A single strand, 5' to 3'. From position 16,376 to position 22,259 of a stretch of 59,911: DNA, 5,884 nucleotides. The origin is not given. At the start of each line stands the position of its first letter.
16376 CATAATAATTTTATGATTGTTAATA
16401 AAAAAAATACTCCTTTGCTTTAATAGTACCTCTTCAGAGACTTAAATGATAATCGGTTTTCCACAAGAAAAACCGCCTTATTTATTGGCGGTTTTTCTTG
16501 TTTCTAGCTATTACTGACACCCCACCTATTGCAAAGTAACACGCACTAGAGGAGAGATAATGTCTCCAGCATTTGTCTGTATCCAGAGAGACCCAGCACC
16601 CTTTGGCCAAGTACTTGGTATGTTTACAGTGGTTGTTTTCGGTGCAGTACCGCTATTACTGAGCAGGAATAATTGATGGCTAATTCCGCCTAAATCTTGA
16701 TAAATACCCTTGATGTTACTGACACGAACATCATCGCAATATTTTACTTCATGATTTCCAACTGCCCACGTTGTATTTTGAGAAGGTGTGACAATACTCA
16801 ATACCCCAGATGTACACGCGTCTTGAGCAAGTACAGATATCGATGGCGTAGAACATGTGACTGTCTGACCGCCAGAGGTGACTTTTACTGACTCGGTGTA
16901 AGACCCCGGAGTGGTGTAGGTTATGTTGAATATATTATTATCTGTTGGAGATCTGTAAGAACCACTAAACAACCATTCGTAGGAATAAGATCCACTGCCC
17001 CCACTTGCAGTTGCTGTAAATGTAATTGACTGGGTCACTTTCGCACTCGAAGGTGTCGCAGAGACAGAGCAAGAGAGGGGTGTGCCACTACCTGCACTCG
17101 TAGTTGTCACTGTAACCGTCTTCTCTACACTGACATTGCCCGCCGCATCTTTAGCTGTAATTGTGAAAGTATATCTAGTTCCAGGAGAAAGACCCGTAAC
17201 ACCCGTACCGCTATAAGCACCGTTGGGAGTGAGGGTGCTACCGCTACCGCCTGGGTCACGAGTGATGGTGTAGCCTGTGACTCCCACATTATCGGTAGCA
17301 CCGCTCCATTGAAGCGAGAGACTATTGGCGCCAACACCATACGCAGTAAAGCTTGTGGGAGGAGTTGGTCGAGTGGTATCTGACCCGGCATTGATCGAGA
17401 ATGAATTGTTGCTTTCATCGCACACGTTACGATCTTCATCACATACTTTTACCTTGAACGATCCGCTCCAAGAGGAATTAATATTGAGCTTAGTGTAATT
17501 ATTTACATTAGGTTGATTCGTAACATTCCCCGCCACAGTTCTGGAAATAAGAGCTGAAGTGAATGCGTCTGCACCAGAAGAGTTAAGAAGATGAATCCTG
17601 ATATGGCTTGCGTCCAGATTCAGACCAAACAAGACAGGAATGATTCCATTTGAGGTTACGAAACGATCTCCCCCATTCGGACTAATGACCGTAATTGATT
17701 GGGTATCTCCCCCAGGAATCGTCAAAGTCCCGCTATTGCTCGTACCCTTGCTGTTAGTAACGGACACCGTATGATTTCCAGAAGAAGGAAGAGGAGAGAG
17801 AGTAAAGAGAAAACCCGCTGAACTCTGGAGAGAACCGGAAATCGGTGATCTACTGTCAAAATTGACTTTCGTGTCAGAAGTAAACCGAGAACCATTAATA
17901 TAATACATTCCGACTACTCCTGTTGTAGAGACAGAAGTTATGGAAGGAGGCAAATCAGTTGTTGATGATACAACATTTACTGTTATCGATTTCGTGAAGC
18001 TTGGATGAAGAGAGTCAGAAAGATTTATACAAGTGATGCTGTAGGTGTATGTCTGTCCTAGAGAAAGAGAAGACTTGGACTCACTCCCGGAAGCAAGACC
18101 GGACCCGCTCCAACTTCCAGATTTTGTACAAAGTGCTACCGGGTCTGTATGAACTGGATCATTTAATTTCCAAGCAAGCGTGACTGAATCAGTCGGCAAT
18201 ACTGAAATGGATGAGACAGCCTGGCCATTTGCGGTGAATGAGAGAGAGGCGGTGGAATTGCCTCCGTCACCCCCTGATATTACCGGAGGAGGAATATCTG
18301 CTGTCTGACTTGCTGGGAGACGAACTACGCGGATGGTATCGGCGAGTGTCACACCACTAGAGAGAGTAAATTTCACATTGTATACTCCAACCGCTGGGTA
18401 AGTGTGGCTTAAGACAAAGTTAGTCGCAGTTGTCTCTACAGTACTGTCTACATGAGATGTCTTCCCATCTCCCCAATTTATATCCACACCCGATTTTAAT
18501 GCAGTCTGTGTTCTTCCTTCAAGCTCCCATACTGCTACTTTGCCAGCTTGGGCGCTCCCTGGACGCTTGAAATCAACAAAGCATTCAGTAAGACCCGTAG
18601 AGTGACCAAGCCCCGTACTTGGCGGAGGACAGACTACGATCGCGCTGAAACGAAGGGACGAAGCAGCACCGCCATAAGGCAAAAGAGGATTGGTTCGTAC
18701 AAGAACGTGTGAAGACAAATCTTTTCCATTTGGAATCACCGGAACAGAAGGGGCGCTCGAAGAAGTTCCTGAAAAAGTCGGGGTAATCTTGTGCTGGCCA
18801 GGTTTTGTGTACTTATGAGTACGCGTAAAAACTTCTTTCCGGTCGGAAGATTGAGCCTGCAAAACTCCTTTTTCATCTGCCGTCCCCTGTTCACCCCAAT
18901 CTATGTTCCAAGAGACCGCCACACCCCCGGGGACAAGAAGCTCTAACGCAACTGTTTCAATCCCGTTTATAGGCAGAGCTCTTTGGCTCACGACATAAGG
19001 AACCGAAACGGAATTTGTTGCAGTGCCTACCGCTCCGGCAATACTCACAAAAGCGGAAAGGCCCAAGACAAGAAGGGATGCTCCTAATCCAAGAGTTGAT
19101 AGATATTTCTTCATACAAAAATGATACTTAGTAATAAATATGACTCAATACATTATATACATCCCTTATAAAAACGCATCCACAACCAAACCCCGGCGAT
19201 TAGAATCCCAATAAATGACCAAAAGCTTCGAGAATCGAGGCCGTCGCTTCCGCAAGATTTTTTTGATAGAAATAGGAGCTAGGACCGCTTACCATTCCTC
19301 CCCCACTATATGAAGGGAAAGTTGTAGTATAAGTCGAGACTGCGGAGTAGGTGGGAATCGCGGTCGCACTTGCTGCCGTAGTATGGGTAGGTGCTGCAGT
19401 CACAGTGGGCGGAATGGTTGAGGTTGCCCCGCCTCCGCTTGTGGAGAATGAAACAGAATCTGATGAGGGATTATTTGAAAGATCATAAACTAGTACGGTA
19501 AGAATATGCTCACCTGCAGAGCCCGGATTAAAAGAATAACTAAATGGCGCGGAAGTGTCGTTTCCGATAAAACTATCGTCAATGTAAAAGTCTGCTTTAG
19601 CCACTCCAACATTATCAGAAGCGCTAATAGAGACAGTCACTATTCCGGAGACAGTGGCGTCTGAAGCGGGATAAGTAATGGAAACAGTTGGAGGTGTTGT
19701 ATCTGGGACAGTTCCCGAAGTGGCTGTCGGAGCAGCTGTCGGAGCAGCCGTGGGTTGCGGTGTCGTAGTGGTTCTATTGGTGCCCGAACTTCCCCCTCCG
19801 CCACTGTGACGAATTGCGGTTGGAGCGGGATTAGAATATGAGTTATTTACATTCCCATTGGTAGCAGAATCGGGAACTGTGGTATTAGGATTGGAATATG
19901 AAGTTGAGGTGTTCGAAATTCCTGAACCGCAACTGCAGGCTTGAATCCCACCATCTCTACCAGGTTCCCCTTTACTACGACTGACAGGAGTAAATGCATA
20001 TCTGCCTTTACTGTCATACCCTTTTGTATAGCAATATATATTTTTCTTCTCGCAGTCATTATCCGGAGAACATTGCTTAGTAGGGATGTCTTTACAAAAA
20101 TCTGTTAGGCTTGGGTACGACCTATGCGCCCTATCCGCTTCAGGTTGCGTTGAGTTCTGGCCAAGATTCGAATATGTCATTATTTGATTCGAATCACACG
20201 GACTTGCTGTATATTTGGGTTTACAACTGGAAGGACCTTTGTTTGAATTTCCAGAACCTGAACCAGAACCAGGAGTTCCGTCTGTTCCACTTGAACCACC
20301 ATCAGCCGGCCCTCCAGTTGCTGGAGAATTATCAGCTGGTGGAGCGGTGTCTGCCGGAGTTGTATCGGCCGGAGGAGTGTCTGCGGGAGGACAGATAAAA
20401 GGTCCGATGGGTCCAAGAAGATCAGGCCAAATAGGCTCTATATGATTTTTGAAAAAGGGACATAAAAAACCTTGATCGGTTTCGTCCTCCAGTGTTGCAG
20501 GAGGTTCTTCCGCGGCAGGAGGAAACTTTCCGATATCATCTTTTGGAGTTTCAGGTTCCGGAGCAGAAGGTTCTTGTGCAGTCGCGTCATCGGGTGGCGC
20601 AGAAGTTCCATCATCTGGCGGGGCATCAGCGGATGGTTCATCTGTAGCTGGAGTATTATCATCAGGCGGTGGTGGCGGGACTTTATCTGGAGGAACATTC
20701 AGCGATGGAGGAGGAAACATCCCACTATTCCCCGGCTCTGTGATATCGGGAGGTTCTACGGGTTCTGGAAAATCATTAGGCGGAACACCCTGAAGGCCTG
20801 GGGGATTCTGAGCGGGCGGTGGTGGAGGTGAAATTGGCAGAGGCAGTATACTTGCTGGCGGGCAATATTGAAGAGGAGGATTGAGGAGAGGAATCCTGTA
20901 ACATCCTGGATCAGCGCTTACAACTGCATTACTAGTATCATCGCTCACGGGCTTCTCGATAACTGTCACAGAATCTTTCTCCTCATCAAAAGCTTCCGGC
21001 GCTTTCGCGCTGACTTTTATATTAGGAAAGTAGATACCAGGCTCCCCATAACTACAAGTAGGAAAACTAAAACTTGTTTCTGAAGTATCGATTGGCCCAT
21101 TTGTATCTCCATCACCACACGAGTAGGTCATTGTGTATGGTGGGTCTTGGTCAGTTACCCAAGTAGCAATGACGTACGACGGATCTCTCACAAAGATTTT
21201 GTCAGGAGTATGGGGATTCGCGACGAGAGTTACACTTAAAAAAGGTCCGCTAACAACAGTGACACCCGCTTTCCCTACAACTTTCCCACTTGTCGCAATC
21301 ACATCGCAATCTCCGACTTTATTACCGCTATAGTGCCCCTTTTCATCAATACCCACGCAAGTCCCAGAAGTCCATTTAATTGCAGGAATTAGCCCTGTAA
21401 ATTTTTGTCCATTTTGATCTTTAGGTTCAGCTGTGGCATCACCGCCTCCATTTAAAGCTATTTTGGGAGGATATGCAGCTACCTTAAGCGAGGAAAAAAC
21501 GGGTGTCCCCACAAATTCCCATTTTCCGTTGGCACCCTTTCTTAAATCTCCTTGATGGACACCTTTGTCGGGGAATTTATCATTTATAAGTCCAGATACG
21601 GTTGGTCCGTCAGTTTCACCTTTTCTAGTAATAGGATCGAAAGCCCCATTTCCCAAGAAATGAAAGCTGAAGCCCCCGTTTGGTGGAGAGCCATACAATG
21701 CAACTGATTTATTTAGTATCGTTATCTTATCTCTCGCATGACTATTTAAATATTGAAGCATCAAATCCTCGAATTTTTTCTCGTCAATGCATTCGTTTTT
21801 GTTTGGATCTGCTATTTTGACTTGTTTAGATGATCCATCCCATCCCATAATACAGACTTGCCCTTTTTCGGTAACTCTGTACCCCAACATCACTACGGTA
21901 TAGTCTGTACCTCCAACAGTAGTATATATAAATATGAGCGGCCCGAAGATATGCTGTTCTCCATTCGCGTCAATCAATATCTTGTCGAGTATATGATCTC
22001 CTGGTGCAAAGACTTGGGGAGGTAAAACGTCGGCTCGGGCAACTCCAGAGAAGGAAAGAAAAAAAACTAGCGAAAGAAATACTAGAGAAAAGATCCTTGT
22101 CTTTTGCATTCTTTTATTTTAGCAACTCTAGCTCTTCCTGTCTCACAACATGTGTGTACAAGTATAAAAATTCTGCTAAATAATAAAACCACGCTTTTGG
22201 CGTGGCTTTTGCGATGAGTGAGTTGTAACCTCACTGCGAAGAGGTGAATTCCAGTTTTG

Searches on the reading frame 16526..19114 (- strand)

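Call 4: search_protein_families(library=ncbifam, proteins=[window:16526-19114:-], max_evalue=1)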
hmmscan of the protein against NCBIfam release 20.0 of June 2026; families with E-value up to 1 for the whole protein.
window:16526-19114:- (862 aa): 5 families
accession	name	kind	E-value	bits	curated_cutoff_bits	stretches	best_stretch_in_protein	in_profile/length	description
NF041611.1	exoglucan_CbhB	equivalog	5.2e-15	54.6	1950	1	575-786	698-907/997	exoglucanase CbhB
NF058578.1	CPR_pilus_PamR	equivalog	8e-08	31.5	300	2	210-249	183-220/297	pilus system RbmA-like protein PamR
NF047446.1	barrel_OmpL47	domain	0.054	14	40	1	647-670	44-67/68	OmpL47-type beta-barrel domain-containing protein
NF033932.1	LapB_rpt_80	domain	0.057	13.7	45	1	647-672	2-27/83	LapB repeat-containing protein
NF053608.1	Lsa66_OmpA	equivalog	0.063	11.7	700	1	642-715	217-290/581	fibronectin-binding adhesin Lsa66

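Call 5: search_protein_families(library=pfam, proteins=[window:16526-19114:-], max_evalue=0.1)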
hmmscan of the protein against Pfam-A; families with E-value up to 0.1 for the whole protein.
window:16526-19114:- (862 aa): 8 families
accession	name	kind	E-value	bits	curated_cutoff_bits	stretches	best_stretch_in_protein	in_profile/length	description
PF00801.26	PKD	-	2.8e-10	40.5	23.5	2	683-755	3-75/80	PKD domain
PF00041.27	fn3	-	3.7e-10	40.3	25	1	585-663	2-77/84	Fibronectin type III domain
PF18911.6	PKD_4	-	1.4e-06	28.7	27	1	688-755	11-78/85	PKD domain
PF25059.1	FN3_DSCAM-DSCAML_C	-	0.01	16.6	39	1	638-676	48-85/89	DSCAM/DSCAML C-terminal Fn3-like domain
PF17936.7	Big_6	-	0.021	15.5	27.6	0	631-670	45-82/83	Bacterial Ig domain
PF00630.25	Filamin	-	0.028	15.7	26.9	1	635-755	10-90/93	Filamin/ABP280 repeat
PF17425.8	Arylsulfotran_N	-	0.032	14.7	24.2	0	605-671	18-87/88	Arylsulfotransferase Ig-like domain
PF07495.19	Y_Y_Y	-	0.035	14.4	26.6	0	706-747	4-48/65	Y_Y_Y domain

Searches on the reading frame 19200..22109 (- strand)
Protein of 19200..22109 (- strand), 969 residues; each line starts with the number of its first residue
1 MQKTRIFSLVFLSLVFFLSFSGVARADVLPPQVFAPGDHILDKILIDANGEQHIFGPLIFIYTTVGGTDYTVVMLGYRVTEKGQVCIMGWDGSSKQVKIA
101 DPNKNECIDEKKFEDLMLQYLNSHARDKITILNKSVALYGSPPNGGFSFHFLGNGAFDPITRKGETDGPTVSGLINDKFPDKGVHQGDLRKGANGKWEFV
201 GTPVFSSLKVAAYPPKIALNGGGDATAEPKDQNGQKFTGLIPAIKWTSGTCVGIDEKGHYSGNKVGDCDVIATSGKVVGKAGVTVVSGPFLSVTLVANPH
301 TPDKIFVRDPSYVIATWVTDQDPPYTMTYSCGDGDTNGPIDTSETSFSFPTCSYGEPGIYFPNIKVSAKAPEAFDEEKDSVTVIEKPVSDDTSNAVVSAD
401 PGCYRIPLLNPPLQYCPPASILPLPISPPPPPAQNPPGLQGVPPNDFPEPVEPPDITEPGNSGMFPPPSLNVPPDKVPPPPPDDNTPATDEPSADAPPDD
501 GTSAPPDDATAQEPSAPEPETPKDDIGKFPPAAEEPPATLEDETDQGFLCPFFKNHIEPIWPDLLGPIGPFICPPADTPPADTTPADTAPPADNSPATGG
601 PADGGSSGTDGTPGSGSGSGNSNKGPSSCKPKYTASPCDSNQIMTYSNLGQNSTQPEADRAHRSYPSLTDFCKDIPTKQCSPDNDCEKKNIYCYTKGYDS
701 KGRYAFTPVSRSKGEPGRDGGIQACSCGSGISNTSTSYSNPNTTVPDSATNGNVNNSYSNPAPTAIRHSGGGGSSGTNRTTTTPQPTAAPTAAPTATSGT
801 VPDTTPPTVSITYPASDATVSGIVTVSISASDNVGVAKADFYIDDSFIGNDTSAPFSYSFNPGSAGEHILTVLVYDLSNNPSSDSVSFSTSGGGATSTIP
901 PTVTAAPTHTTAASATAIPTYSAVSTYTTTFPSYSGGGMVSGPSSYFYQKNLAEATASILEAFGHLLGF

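Call 4: search_protein_families(library=ncbifam, proteins=[window:19200-22109:-], max_evalue=1)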
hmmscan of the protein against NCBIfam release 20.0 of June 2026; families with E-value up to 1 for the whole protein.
window:19200-22109:- (969 aa): 1 family
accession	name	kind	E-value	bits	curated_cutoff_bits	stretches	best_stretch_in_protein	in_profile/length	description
NF033707.1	T9SS_sortase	equivalog_domain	0.27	8.8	420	1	851-897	949-995/1095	type IX secretion system sortase PorU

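Call 5: search_protein_families(library=pfam, proteins=[window:19200-22109:-], max_evalue=0.1)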
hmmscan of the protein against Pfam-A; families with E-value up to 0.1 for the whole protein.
window:19200-22109:- (969 aa): 2 families
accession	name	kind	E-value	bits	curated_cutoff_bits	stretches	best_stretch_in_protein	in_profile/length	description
PF17957.7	Big_7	-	3e-18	66.7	24.1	1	807-872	1-70/70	Bacterial Ig domain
PF02368.24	Big_2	-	0.018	15.4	22.8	1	244-285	36-79/79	Bacterial Ig-like domain (group 2)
